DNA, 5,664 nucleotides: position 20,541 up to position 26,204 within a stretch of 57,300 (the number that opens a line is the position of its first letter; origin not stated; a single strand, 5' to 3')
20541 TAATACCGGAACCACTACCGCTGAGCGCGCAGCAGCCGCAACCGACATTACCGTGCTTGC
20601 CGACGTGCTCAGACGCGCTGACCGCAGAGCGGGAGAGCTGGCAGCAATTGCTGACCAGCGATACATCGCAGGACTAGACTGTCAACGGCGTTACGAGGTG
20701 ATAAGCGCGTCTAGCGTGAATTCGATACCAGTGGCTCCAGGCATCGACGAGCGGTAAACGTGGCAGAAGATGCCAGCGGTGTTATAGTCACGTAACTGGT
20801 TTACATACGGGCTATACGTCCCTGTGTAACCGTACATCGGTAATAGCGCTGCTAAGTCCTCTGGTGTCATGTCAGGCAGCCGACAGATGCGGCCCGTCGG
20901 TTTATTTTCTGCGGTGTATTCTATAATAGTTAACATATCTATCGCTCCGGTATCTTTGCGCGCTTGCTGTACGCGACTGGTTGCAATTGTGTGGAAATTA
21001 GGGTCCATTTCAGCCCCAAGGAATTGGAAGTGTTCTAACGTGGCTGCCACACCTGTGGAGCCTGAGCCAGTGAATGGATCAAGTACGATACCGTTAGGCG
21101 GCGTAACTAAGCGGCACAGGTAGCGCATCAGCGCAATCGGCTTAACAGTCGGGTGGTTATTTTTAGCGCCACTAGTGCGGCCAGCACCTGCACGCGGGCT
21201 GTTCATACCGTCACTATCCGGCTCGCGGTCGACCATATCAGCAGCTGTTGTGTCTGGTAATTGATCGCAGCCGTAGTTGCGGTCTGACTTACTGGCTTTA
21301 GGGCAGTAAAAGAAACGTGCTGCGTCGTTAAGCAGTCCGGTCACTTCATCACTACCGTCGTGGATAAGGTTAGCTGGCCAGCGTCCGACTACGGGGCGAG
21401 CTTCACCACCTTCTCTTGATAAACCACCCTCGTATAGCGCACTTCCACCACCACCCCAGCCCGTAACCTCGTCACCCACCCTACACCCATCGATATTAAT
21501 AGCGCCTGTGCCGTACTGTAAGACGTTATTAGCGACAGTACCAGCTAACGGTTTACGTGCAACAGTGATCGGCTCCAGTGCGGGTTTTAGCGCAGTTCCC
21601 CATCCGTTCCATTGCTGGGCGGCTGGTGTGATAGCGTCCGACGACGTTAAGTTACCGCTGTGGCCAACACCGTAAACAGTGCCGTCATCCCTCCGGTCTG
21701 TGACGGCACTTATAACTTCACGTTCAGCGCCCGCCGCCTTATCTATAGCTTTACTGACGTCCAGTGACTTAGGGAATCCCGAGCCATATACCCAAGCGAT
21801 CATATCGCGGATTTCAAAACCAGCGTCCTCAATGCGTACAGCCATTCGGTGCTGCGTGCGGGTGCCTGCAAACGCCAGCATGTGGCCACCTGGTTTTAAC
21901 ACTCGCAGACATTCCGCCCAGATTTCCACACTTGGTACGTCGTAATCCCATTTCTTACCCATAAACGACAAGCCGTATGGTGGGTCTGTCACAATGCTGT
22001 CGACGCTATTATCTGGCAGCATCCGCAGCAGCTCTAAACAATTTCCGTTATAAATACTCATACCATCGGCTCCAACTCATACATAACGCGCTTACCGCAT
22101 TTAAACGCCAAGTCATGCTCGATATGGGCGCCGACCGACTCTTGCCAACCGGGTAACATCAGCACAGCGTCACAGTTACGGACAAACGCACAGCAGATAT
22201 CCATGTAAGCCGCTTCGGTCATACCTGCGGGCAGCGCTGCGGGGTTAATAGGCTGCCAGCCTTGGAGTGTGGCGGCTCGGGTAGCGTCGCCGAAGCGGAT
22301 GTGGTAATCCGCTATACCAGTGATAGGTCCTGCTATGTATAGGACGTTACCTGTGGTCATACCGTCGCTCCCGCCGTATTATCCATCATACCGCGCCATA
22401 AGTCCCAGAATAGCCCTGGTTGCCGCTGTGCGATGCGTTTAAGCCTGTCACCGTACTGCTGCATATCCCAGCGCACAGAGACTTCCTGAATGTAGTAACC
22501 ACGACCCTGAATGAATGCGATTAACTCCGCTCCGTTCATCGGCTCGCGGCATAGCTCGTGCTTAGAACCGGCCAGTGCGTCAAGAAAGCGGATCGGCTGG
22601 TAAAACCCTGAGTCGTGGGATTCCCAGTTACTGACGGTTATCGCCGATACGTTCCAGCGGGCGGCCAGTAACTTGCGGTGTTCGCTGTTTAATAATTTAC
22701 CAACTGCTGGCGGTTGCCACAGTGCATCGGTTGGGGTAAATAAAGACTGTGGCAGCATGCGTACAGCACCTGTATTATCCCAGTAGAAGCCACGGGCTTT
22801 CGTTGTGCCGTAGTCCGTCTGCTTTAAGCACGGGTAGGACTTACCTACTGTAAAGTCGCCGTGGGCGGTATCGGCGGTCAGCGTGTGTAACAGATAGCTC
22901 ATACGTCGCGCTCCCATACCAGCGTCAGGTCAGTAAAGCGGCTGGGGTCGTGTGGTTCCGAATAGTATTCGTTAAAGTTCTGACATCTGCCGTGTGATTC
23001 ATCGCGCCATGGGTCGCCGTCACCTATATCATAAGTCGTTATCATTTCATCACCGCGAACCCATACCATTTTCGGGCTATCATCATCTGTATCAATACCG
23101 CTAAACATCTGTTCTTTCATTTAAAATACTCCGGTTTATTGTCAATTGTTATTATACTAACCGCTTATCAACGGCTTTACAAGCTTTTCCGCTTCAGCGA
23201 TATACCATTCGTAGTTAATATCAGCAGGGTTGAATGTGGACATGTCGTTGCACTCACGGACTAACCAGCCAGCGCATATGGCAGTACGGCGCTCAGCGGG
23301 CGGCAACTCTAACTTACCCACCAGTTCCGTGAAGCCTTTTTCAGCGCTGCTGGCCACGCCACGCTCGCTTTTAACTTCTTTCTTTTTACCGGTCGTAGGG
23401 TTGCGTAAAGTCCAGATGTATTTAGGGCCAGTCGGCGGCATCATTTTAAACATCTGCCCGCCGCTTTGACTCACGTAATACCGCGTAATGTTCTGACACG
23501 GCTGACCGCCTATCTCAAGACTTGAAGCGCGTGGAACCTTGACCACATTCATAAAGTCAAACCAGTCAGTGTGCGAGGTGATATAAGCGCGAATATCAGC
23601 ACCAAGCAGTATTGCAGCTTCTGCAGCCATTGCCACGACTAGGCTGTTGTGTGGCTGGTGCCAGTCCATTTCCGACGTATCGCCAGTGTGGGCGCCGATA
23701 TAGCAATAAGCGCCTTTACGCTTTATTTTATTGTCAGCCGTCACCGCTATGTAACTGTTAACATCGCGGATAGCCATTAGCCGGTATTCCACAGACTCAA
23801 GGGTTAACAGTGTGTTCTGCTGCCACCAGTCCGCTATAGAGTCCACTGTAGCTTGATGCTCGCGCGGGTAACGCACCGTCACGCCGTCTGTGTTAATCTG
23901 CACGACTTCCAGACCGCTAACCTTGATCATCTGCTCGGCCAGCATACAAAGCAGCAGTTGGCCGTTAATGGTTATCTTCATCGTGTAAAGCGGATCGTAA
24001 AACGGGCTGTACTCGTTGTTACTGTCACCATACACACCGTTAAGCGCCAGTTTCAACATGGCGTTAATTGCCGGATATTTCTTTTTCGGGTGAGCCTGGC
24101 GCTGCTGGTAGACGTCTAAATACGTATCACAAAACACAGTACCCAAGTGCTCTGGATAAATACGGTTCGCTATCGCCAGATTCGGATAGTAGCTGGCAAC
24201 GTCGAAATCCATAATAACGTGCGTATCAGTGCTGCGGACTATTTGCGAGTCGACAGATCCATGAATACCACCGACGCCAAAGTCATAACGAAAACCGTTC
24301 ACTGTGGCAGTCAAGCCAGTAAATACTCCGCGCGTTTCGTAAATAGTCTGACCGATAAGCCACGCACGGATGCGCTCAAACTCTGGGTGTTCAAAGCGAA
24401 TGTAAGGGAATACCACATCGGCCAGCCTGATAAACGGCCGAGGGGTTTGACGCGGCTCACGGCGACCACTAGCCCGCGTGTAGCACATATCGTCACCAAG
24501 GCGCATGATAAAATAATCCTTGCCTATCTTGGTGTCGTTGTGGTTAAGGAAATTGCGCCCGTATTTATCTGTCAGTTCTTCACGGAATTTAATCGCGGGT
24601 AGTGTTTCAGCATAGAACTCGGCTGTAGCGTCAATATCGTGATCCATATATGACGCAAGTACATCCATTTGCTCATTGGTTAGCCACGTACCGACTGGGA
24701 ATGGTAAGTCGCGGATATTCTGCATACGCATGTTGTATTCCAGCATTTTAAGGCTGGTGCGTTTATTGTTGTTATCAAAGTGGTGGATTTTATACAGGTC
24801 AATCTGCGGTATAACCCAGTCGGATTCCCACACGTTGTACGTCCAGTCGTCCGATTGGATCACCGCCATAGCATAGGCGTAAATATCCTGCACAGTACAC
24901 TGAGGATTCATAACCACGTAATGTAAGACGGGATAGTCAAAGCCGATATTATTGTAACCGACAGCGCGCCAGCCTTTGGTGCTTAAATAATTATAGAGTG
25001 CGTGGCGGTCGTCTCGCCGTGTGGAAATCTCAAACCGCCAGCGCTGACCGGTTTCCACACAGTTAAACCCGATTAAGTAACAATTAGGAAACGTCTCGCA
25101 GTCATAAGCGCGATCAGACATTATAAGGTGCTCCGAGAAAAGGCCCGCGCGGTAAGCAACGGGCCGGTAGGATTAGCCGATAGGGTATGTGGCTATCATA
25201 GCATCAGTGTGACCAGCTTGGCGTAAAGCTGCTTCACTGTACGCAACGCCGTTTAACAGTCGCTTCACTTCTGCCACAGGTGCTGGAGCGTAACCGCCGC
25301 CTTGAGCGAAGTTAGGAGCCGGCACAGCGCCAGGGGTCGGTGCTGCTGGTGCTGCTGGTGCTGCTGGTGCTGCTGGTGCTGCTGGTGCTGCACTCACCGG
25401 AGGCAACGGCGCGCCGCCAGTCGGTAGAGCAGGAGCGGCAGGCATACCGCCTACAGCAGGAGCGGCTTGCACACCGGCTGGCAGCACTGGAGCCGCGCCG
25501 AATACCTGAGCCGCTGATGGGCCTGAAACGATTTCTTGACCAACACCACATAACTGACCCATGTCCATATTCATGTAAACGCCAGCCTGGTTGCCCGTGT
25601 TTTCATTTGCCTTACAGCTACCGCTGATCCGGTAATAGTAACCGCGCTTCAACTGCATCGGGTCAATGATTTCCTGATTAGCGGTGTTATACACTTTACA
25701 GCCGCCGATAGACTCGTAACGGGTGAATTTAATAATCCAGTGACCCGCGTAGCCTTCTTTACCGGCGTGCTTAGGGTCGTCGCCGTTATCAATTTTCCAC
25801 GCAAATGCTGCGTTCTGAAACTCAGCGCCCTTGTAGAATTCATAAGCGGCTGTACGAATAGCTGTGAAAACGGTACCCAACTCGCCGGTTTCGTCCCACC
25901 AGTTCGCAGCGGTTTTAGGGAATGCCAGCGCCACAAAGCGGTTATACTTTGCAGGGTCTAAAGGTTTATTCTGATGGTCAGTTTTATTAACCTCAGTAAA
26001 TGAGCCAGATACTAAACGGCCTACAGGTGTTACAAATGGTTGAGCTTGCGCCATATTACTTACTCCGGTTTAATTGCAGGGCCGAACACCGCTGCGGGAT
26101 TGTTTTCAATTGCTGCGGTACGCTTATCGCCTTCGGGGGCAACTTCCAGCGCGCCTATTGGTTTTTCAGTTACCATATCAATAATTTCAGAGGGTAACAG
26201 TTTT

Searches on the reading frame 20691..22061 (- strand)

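Call 56: search_protein_families(library=pfam, max_evalue=0.01, proteins=[window:20691-22061:-])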
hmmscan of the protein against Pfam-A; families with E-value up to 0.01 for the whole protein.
window:20691-22061:- (456 aa): 2 families
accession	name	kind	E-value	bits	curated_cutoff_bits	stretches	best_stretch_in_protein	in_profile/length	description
PF01555.25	N6_N4_Mtase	-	4.9e-30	105.6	26.7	2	297-361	156-220/221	DNA methylase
PF01170.24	UPF0020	-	6e-05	23.3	22.3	1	14-37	114-139/197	RMKL-like, methyltransferase domain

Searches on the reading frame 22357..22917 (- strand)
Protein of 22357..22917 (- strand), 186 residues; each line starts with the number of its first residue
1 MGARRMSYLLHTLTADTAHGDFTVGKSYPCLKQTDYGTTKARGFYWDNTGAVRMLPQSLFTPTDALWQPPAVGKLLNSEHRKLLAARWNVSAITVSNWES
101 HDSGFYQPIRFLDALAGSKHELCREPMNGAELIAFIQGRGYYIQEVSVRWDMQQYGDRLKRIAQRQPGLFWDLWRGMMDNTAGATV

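Call 56: search_protein_families(library=pfam, max_evalue=0.01, proteins=[window:22357-22917:-])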
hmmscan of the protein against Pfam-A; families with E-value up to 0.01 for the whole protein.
window:22357-22917:- (186 aa): 0 families

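Call 94: search_protein_families(library=phrogs, max_evalue=0.001, proteins=[window:22357-22917:-])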
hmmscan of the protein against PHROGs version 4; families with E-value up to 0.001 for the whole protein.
window:22357-22917:- (186 aa): 1 family
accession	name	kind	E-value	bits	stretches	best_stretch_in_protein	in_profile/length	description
phrog_19205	-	unknown function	3e-22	80.2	1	13-178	7-175/178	-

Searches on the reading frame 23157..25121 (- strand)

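Call 56: search_protein_families(library=pfam, max_evalue=0.01, proteins=[window:23157-25121:-])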
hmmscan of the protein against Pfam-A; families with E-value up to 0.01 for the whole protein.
window:23157-25121:- (654 aa): 0 families

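Call 94: search_protein_families(library=phrogs, max_evalue=0.001, proteins=[window:23157-25121:-])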
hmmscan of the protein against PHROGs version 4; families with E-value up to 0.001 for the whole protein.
window:23157-25121:- (654 aa): 6 families
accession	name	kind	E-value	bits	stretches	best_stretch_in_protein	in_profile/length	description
phrog_1252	-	DNA, RNA and nucleotide metabolism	8.3e-194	646.8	1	5-651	56-651/663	DNA polymerase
phrog_18505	-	DNA, RNA and nucleotide metabolism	1.6e-47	163.4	1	322-649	8-341/349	DNA polymerase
phrog_15833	-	DNA, RNA and nucleotide metabolism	1.5e-36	126.9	1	482-653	13-191/192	DNA polymerase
phrog_4210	-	DNA, RNA and nucleotide metabolism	1e-10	41.1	1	6-472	725-1143/1304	DNA polymerase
phrog_262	-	DNA, RNA and nucleotide metabolism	4.6e-08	32.6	1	345-425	505-593/856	DNA polymerase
phrog_1918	-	DNA, RNA and nucleotide metabolism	0.00082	19.5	0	337-398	23-84/382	DNA polymerase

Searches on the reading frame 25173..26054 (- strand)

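Call 56: search_protein_families(library=pfam, max_evalue=0.01, proteins=[window:25173-26054:-])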
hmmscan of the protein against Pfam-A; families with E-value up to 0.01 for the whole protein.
window:25173-26054:- (293 aa): 1 family
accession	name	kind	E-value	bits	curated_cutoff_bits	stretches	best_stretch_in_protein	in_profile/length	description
PF10991.15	Enc34_ssDNA-bd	-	1.5e-05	25.2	26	1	63-186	50-167/176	Enterobacter phage Enc34, ssDNA-binding protein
